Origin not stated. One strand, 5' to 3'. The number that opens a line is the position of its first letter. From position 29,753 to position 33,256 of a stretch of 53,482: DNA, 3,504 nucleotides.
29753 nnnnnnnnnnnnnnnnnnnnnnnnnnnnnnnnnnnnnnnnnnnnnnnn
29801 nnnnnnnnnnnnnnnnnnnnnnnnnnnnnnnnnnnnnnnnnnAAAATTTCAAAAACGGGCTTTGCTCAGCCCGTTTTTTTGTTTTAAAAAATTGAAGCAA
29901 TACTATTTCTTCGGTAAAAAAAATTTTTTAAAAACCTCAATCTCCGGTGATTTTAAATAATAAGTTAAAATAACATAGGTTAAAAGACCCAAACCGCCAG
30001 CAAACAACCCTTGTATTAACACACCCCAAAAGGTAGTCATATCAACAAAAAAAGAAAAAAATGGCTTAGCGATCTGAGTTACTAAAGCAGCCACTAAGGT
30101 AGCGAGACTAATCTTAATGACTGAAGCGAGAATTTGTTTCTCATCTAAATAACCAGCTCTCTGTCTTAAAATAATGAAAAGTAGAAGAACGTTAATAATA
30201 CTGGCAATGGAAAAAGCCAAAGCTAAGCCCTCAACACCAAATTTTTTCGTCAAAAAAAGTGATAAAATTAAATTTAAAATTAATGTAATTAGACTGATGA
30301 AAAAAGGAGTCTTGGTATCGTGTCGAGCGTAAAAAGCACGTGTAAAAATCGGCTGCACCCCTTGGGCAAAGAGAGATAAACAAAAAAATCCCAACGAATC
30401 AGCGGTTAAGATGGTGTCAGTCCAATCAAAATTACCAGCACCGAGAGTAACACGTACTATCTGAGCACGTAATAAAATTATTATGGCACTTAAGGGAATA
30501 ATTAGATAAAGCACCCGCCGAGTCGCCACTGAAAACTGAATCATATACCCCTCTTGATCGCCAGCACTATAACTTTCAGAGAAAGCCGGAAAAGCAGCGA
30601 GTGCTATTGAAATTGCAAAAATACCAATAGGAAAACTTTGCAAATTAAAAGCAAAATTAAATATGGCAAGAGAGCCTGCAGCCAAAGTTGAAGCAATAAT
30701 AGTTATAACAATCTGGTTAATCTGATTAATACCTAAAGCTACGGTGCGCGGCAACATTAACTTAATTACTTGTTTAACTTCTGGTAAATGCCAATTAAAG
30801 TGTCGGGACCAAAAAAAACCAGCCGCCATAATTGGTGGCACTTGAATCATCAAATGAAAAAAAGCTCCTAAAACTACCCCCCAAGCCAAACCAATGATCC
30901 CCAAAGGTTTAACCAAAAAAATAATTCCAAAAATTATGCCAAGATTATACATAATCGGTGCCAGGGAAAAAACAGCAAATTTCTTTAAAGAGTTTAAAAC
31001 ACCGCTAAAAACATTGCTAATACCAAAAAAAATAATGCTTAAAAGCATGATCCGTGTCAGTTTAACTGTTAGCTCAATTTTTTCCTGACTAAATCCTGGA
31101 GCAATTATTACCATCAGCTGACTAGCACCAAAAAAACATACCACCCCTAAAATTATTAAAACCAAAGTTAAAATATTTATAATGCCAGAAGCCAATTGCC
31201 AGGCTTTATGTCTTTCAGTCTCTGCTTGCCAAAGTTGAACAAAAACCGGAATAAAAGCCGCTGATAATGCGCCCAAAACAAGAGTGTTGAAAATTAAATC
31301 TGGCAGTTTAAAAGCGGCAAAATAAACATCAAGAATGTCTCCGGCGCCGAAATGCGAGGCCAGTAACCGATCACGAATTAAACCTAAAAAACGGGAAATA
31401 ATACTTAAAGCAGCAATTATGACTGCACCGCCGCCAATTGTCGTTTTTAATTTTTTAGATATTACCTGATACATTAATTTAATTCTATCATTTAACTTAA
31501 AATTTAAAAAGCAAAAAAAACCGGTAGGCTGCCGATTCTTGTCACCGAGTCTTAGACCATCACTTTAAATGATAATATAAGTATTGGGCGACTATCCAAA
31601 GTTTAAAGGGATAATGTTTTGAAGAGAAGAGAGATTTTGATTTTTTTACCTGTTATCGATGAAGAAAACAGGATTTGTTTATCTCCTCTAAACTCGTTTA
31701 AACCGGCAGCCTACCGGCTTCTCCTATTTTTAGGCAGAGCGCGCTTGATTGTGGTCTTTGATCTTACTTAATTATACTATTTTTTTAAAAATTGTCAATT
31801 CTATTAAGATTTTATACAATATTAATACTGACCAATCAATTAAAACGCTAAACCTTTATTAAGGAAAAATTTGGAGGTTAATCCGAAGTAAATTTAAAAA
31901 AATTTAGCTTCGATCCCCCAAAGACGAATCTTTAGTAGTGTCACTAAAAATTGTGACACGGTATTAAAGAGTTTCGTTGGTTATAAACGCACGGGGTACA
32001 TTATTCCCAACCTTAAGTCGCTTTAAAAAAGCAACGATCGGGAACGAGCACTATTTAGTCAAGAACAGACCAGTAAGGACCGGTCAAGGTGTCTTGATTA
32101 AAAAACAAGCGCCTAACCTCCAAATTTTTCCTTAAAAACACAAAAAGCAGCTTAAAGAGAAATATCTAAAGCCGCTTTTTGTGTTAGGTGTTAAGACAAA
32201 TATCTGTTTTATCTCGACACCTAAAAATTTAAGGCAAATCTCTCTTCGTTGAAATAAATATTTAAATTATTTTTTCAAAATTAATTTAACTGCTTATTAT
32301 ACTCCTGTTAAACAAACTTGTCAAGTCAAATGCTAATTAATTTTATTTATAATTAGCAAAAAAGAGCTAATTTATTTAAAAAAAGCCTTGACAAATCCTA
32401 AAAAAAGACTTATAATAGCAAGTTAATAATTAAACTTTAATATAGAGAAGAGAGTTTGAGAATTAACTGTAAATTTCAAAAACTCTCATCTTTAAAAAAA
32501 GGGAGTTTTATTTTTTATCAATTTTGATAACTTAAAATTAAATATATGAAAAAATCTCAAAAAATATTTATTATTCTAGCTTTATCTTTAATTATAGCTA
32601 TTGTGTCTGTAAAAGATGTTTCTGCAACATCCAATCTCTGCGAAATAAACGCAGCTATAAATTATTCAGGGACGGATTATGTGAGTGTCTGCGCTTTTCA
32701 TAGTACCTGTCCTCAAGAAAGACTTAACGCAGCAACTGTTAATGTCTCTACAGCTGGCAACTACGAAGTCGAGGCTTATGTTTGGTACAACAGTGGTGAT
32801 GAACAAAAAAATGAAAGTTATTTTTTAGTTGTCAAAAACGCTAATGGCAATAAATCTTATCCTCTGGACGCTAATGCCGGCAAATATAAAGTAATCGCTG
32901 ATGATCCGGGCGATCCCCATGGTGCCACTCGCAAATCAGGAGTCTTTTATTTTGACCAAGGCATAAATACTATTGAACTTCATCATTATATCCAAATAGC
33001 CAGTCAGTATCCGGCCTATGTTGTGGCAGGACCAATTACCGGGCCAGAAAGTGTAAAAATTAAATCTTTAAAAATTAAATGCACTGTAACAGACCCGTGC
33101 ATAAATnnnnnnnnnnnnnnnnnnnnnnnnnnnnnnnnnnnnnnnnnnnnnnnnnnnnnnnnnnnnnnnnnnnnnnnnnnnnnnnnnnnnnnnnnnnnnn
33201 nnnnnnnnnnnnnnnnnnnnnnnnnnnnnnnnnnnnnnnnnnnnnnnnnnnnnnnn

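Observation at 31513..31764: RNA unit 1: self-terminating ~250-nt folded RNA directly upstream of murJ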

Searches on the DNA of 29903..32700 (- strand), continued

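Call 61: search_with_rna_model(model_id=R1, source=L088, start=5500, end=6100, max_evalue=10, show_alignments=2, filters=off)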
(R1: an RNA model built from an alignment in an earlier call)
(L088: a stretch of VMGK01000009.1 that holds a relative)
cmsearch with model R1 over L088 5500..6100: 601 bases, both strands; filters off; matches with E-value up to 10: 17.
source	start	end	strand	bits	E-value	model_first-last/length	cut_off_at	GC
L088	5786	5982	+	16.6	6.1e-05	1-214/214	no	0.39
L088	5695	5736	+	5.3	0.067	47-99/214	no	0.26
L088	5896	5971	-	3.3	0.23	1-214/214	no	0.28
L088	5659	5697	-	1.9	0.52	1-214/214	no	0.36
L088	5758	5785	-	0.2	1.5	1-214/214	no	0.18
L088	6004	6040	-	0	1.7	55-91/214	no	0.27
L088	5716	5752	-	-0.1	1.9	1-214/214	no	0.3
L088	5557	5571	-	-0.3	2.1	154-168/214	no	0.53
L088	6062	6080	+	-0.4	2.2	1-214/214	no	0.32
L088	6054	6081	-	-0.6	2.5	1-214/214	no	0.21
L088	6004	6013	+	-1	3.1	120-129/214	no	0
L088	5513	5525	+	-1.1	3.3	155-167/214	no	0.23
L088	5607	5626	+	-1.3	3.8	1-214/214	no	0.3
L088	5513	5525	-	-1.3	3.9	155-167/214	no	0.23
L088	5556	5572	+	-1.6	4.7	153-169/214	no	0.53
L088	5764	5785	+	-1.7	4.8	114-134/214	no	0.23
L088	5786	5827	-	-2.3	7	1-214/214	no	0.43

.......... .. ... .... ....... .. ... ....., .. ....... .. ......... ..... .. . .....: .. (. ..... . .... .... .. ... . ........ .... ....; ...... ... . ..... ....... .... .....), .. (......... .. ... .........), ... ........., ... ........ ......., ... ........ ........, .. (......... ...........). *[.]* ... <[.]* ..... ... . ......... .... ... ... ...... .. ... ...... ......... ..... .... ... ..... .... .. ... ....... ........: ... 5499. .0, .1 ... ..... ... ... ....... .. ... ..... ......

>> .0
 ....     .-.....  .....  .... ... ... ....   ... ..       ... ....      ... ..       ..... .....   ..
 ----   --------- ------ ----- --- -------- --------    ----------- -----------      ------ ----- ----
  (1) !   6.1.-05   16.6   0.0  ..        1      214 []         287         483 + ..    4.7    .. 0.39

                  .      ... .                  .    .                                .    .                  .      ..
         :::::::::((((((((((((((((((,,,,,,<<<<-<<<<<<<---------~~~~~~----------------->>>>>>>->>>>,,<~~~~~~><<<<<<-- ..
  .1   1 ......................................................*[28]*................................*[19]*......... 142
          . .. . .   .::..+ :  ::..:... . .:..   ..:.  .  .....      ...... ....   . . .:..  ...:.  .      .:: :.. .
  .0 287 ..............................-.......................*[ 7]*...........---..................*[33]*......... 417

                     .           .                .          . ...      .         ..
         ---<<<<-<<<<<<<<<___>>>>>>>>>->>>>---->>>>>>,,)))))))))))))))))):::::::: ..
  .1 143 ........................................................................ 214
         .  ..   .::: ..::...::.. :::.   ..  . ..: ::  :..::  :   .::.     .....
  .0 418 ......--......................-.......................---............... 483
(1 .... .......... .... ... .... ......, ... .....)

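Call 68: search_dna_similar(query=window:31475-32545:-, collection=plasmids, mode=distant, max_evalue=0.01, max_rows=8)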
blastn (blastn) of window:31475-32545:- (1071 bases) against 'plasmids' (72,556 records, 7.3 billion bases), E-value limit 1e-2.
No match.

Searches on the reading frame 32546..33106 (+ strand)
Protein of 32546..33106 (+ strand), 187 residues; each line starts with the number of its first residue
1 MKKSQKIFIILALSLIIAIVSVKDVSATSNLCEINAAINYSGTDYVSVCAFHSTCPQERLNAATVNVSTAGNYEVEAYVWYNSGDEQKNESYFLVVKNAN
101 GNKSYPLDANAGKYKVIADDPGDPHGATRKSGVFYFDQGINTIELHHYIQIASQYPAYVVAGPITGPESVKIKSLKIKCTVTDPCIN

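Call 64: find_homologous_proteins(query=window:32546-33106:+, max_evalue=0.001)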
Query window:32546-33106:+: 55 candidates shared short words with the query, none scored E <= 0.001.
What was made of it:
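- Tried and rejected: Its N-terminal 187 aa found nothing (call 64).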
